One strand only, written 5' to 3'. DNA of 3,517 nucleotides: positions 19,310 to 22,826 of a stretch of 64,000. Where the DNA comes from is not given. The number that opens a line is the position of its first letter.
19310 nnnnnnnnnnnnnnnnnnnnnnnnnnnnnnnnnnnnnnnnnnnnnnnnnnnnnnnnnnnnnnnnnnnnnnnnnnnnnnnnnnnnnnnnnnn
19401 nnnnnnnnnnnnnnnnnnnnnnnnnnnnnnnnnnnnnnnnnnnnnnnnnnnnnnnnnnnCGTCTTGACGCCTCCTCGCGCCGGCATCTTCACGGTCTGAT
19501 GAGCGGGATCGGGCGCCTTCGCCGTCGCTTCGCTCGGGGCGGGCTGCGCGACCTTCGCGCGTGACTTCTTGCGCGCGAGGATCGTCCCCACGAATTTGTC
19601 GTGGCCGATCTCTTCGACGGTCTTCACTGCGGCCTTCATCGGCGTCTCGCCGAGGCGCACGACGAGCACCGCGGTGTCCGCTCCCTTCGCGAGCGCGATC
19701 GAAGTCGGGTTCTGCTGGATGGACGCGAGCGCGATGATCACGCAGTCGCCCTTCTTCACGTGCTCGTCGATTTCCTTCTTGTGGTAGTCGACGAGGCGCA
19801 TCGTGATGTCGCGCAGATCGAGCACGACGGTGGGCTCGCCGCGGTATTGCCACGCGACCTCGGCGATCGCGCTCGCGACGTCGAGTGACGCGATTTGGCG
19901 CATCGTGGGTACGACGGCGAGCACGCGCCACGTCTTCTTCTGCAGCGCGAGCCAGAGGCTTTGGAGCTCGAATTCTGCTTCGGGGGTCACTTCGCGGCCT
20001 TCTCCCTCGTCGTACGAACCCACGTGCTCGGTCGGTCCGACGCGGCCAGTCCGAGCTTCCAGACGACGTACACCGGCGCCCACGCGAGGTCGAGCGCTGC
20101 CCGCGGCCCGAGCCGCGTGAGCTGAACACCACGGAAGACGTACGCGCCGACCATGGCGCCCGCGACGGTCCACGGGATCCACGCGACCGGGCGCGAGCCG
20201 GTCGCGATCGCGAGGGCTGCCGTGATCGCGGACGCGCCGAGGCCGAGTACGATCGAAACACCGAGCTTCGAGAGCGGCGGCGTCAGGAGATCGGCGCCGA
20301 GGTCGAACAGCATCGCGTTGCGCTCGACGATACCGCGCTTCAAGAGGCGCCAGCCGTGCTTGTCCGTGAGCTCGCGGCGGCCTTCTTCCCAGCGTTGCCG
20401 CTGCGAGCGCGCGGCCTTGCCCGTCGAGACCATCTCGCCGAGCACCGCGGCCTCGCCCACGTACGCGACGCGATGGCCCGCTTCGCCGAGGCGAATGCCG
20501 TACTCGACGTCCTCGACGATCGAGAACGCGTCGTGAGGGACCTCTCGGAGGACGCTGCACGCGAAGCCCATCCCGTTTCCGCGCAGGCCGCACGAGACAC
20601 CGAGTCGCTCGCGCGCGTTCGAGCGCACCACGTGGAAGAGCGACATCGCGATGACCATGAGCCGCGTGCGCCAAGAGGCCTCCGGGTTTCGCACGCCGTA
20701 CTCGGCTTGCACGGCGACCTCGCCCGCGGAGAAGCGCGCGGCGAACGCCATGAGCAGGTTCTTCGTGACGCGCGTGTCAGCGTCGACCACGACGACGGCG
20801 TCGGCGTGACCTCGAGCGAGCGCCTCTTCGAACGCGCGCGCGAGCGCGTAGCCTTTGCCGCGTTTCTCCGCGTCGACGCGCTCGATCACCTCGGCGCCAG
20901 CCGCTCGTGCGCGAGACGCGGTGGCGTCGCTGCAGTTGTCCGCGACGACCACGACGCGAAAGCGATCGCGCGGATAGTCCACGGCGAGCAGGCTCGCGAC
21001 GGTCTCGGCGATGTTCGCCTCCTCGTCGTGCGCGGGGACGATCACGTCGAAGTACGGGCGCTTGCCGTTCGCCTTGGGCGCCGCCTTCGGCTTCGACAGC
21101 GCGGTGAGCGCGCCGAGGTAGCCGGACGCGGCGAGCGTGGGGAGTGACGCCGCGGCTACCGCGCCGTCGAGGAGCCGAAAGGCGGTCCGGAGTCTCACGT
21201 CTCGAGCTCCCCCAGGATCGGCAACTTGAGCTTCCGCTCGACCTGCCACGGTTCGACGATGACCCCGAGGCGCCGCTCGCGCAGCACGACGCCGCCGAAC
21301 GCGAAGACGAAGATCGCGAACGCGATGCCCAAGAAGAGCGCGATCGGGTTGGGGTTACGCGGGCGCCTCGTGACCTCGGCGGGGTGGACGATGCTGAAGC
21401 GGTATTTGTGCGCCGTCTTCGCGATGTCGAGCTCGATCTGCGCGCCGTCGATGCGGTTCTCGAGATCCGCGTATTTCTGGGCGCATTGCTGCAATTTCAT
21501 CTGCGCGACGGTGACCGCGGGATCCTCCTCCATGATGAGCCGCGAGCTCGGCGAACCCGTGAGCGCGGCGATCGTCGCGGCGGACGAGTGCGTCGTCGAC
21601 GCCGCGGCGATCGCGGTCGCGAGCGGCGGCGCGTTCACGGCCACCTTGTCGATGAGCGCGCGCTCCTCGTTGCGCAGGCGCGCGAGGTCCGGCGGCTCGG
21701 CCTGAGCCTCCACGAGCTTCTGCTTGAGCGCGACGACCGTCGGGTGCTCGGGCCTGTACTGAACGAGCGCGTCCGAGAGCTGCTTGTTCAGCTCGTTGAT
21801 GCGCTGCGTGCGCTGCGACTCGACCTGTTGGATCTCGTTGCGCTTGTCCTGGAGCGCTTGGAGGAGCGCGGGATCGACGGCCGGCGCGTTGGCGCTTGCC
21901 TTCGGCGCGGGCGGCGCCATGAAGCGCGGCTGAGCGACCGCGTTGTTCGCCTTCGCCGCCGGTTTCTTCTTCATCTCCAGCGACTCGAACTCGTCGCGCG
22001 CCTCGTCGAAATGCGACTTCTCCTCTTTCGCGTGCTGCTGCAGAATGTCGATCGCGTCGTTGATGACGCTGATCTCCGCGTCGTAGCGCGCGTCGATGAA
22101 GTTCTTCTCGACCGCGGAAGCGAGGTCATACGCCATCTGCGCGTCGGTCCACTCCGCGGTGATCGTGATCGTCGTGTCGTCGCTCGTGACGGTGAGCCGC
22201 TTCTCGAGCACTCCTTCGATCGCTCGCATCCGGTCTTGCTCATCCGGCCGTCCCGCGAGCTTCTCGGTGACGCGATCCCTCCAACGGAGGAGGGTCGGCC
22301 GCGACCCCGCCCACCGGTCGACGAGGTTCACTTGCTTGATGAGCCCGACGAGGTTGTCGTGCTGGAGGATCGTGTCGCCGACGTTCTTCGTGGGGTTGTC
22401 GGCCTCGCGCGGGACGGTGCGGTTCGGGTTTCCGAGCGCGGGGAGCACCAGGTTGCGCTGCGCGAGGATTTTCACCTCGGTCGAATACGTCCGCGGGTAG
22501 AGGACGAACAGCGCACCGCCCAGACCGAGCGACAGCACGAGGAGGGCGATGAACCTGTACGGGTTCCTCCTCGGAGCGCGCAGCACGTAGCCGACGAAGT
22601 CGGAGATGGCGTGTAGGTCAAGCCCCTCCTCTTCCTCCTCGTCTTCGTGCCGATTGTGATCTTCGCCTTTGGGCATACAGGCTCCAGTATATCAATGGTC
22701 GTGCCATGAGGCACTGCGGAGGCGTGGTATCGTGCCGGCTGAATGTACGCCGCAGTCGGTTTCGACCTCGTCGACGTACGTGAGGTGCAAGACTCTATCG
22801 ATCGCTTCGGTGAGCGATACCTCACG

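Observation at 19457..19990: BY-kinase-fold protein with the P-loop replaced. Likely pseudokinase partner of a kinase-less PCP.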

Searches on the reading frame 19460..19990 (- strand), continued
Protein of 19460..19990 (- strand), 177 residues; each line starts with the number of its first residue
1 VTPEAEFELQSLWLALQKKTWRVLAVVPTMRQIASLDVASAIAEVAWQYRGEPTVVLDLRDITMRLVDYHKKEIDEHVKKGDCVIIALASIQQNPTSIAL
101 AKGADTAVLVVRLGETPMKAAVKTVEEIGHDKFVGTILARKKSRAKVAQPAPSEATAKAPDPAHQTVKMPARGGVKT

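Call 52: search_solved_structures(query=A2, max_evalue=10, show_alignments=3)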
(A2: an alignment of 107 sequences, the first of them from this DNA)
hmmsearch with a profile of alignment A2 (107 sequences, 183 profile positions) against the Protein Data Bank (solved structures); distinct sequences matched with E-value up to 10: 6.
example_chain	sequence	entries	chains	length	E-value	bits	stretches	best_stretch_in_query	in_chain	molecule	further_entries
6u1q_A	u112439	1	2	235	0.015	17.8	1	80-158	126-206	VpsO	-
3pvs_A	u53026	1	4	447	0.53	12.8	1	59-110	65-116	Replication-associated recombination protein A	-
8app_A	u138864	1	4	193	1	11.9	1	126-166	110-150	Endolysin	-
3f4w_A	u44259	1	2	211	1.1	11.8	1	82-145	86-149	Putative hexulose 6 phosphate synthase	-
9s2f_35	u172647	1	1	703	2.9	10.4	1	40-93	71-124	Probable ATP-dependent RNA helicase DHX35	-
6elu_A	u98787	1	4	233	3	10.3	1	73-129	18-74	Serum resistance associated; VSG protein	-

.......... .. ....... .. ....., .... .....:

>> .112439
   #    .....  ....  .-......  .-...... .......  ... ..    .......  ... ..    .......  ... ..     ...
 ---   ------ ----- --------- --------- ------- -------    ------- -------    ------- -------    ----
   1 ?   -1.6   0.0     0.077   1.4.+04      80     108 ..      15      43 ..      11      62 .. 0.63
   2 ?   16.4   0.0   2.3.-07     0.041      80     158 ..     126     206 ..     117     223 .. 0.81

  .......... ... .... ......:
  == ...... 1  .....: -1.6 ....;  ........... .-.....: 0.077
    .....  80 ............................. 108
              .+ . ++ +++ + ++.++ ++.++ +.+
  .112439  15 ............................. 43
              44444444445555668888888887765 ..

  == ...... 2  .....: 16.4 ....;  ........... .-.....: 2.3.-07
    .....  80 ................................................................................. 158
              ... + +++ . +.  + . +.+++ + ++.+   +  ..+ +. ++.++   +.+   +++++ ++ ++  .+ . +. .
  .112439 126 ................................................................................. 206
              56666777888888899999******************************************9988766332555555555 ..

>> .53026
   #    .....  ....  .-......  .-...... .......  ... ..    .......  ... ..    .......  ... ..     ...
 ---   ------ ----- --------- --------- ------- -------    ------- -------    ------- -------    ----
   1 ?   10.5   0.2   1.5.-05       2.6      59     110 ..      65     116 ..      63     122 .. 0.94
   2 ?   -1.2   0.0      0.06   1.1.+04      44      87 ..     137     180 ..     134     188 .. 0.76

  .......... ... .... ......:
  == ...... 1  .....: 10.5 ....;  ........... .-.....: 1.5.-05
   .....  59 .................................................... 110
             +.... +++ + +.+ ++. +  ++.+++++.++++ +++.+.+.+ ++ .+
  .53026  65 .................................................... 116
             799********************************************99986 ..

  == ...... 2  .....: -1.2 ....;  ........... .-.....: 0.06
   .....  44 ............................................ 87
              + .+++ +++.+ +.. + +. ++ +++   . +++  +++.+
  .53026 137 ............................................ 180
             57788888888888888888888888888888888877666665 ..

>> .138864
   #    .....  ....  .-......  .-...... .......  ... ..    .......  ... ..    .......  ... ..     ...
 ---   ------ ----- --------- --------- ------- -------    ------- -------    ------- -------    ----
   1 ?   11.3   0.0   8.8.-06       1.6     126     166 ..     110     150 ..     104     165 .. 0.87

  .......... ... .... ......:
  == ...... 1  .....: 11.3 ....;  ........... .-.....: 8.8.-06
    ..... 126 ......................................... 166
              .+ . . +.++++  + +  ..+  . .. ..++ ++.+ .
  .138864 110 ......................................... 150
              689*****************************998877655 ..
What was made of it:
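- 19721..19741 (-): Walker B-equivalent strand VIIALAS (aa 84-90). The catalytic Asp is replaced by Ala87. The profile alignment to VpsO places the family's 'rvivALss' on VpsO '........' (call 52).
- VpsO is the best PDB sequence hit of the family profile, E 0.015 (call 52).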

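Call 75: predict_structure(alignment_id=A5)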
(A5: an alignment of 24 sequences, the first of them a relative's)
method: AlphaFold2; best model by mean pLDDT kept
length: 687 residues; sequences in the alignment: 24
mean_pLDDT: 67.1   pTM: 0.36
mean pLDDT of the five models: 67.1, 66.9, 66.5, 66.3, 65.0
residues with pLDDT >= 90: 219; 70-90: 145; 50-70: 69; < 50: 254
segments of 3 or more residues with pLDDT < 50: 11-17, 19-99, 256-259, 261-273, 368-400, 430-491, 493-536, 685-687
pLDDT, mean of each block of 10 residues (from residue 1): 59 44 39 32 36 37 30 26 33 41 71 84 83 76 78 88 89 88 85 83 72 83 92 95 87 52 42 62 93 95 97 96 96 91 92 79 51 36 36 40 57 63 56 39 30 33 35 38 39 44 34 35 36 44 77 91 96 95 90 97 94 97 97 97 96 92 96 89 48
secondary structure, 60 per line:
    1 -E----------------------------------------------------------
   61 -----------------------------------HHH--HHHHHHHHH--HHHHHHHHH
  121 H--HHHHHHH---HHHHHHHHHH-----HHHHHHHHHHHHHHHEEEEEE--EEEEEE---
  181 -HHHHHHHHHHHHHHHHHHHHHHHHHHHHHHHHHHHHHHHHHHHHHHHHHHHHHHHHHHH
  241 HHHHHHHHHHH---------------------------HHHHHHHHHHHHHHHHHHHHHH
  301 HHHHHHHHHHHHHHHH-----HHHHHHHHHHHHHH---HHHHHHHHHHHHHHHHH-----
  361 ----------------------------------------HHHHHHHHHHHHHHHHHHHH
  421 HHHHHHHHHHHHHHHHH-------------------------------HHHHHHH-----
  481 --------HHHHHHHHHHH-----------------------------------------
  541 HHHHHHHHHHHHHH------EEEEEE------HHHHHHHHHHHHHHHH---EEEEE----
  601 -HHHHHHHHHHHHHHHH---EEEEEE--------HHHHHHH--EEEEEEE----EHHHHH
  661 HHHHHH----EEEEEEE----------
elements in order (helices of 4 or more, strands of 3 or more residues): H101-109 H112-121 H124-130 H134-143 H149-163 E164-169 E172-177 H182-251 H279-316 H322-335 H339-355 H401-437 H469-475 H489-499 H541-554 E561-566 H573-588 E592-596 H602-617 E621-626 H635-641 E644-650 H656-666 E671-677
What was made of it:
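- Tried and rejected: The domain is confident, but the membrane and linker parts have pLDDT below 50, so the result is inconclusive (call 75).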

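Call 76: search_protein_families(library=ncbifam, alignment_id=A2, max_evalue=0.01)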
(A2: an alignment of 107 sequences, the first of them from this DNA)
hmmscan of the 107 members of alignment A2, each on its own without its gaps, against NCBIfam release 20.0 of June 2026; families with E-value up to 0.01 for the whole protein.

A. member 1, seq(177 aa): 1 family
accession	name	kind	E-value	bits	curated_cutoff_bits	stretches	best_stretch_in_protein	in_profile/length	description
TIGR03018.1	pepcterm_TyrKin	hypoth_equivalog_domain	0.0019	17.5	230.65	1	83-138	151-206/207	XrtA-associated tyrosine autokinase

B. families by the number of members that match (of 107 scanned): 5 families
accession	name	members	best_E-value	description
TIGR03018.1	pepcterm_TyrKin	7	4.4e-05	XrtA-associated tyrosine autokinase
TIGR03029.1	EpsG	2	0.00036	chain length determinant protein tyrosine kinase EpsG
NF040983.1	BimA_second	1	0.0027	trimeric autotransporter actin-nucleating factor BimA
NF040465.1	T7_gp19.5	1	0.0035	gp19.5 family protein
NF041546.1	ParA_partition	1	0.0037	ParA family partition ATPase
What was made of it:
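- On ParA/MinD-type deviant Walker A ATPase: Only 1 of 107 family members weakly hits a ParA model (call 76).
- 7 of 107 family members hit TIGR03018 (best 4.4e-5) and 2 hit the EpsG BYK model (call 76).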

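Call 77: search_protein_families(library=pfam, alignment_id=A2, max_evalue=0.01)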
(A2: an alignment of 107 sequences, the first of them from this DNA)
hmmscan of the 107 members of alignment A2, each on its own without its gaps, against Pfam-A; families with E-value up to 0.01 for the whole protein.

A. member 1, seq(177 aa): 0 families

B. families by the number of members that match (of 107 scanned): 2 families
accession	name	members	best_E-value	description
PF24182.1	G1RFP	1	0.0079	Gene 1 ring forming protein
PF16749.10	Arteri_nsp7a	1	0.008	Arterivirus nonstructural protein 7 alpha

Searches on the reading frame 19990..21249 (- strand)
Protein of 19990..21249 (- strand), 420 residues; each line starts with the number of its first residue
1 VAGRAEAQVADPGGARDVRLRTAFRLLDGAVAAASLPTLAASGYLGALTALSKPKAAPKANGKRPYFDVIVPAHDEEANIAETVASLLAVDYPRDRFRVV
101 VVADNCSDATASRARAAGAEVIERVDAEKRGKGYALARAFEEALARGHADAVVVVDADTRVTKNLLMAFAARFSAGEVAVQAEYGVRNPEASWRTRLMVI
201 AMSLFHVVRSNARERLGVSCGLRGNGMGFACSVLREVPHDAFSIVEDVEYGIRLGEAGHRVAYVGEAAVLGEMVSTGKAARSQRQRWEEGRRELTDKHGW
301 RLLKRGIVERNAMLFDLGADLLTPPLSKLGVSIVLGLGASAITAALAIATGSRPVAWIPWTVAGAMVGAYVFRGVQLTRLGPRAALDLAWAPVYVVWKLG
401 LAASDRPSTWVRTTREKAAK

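Call 6: search_protein_families(library=pfam, proteins=[window:19990-21249:-], max_evalue=1)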
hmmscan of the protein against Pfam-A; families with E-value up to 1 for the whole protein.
window:19990-21249:- (420 aa): 8 families
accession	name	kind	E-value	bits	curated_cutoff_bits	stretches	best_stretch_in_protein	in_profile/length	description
PF13641.12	Glyco_tranf_2_3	-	1.5e-25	91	27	1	67-288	3-228/230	Glycosyltransferase like family 2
PF13632.12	Glyco_trans_2_3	-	1.3e-17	64.8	27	1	152-367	2-193/198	Glycosyl transferase family group 2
PF00535.33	Glycos_transf_2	-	3.2e-15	56.9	23.3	1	69-197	2-128/168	Glycosyl transferase family 2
PF13506.12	Glyco_transf_21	-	0.00088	19.2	21.7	1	143-276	25-158/174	Glycosyl transferase family 21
PF13704.12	Glyco_tranf_2_4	-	0.011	16.6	27.5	1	75-158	2-81/98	Glycosyl transferase family 2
PF10111.15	Glyco_tranf_2_2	-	0.015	15.3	27.3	1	69-167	2-100/276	Glycosyltransferase like family 2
PF09837.15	DUF2064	-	0.034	14.4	25.8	1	95-167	9-79/120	Uncharacterized protein conserved in bacteria (DUF2064)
PF03142.21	Chitin_synth_2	-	0.061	12.4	27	0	150-206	203-261/527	Chitin synthase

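Call 7: search_protein_families(library=ncbifam, proteins=[window:19990-21249:-], max_evalue=1)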
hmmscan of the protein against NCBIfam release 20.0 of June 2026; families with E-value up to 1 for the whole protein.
window:19990-21249:- (420 aa): 20 families
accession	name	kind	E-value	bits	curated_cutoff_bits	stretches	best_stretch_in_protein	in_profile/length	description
NF041865.1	EpsU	equivalog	3.8e-150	500.3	700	1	32-417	5-392/394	exopolysaccharide biosynthesis GT2 family glycosyltransferase EpsU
NF053846.1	glyco_with_XrtP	equivalog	8.3e-15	54.4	520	1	54-291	30-298/440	XrtP-associated glycosyltransferase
TIGR03937.1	PgaC_IcaA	equivalog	1.1e-14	54.2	422.3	1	53-314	33-293/407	poly-beta-1,6-N-acetyl-D-glucosamine synthase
TIGR03965.1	mycofact_glyco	equivalog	1.3e-12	47.4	280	1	57-352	66-360/467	mycofactocin biosynthesis glycosyltransferase MftF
NF041875.1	EPS_EpsD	equivalog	3.9e-12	46.2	370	2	68-180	2-111/325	exopolysaccharide biosynthesis glycosyltransferase EpsD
TIGR04242.1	nodulat_NodC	equivalog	6.5e-12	45.1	550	1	56-344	39-331/395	chitooligosaccharide synthase NodC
TIGR03469.1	HpnB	hypoth_equivalog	3.2e-11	42.9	379.25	1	60-190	39-177/386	hopene-associated glycosyltransferase HpnB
TIGR03030.1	CelA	equivalog_domain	3.2e-11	42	699.1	1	51-167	116-247/714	UDP-forming cellulose synthase catalytic subunit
NF010496.0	PRK13915.1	equivalog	3.9e-11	42.6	262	1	68-162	34-130/307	glucosyl-3-phosphoglycerate synthase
NF008558.0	PRK11498.1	equivalog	6.5e-11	40.9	992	1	43-166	250-370/872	UDP-forming cellulose synthase catalytic subunit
TIGR04283.1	glyco_like_mftF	equivalog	5.3e-09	36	182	1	69-203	3-126/221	TIGR04283 family arsenosugar biosynthesis glycosyltransferase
NF058614.1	PPMAGASynPpgS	equivalog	6e-08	32.4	370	1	69-192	4-122/226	polyprenyl-phospho-N-acetylgalactosaminyl synthase PpgS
TIGR04182.1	glyco_TIGR04182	equivalog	1.4e-07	31.2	325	1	69-160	4-84/293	S-layer glycoprotein N-glycosyltransferase AglJ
NF041391.1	DPhHxTase_Halo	equivalog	4.8e-06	25.7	375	1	75-178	5-98/213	dolichyl-phosphate hexose transferase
TIGR03111.1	glyc2_xrt_Gpos1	hypoth_equivalog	4.9e-06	25.6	363.95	1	55-176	39-159/439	TIGR03111 family XrtG-associated glycosyltransferase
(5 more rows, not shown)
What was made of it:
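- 19987..21249 (-): EpsU-type GT2 glycosyltransferase. Its stop overlaps the pseudokinase start. The true start is probably downstream of 21249. NF041865, 500 bits (call 7).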

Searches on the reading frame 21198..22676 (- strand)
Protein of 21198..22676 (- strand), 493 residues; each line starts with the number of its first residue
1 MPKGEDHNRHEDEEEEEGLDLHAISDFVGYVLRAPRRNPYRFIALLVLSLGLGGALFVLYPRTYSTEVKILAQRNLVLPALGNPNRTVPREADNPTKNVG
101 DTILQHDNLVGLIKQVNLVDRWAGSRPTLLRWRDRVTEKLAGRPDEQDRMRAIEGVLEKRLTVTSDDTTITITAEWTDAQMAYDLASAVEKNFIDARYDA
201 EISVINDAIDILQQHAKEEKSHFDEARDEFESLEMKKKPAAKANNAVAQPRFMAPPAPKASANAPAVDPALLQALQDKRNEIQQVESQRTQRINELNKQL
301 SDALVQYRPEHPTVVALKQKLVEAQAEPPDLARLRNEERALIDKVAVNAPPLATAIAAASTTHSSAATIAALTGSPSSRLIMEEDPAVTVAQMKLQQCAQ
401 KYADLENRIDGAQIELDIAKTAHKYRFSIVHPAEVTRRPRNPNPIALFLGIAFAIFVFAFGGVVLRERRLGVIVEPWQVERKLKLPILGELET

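Call 6: search_protein_families(library=pfam, proteins=[window:21198-22676:-], max_evalue=1)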
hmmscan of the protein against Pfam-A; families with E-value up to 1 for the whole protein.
window:21198-22676:- (493 aa): 5 families
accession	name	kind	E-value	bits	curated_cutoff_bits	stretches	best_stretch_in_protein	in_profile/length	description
PF14357.11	DUF4404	-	0.017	16.2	27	1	263-322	14-75/83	Domain of unknown function (DUF4404)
PF24423.1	OVT1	-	0.049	14.5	30.9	0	271-299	13-41/100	Major antigen, helical domain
PF21608.2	V-cyclin_C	-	0.076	13.9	27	1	379-423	39-82/97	V-cyclin, C-terminal domain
PF11132.13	SplA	-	0.13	12.5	25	1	419-450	15-46/74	Transcriptional regulator protein (SplA)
PF11684.13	DUF3280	-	0.21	12.3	30.1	0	139-181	18-60/138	Protein of unknown function (DUF2380)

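Call 7: search_protein_families(library=ncbifam, proteins=[window:21198-22676:-], max_evalue=1)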
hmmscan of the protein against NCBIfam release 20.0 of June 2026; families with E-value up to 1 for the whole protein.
window:21198-22676:- (493 aa): 3 families
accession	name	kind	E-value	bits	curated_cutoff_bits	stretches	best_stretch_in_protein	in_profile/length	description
NF041864.1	EpsV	equivalog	7e-80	268.9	800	1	15-492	9-482/484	PCP family exopolysaccharide biosynthesis protein EpsV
TIGR03007.1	pepcterm_ChnLen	equivalog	5.9e-12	44.6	278.85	1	116-490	70-459/498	XrtA system polysaccharide chain length determinant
NF049918.1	DesA_fam_desat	equivalog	0.4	9.8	400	1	199-304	258-363/385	DesA family fatty acid desaturase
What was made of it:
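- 21195..22676 (-): EpsV-type PCP-2 without a kinase domain. 493 aa with two membrane segments. NF041864 EpsV, 269 bits, end to end (call 7).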
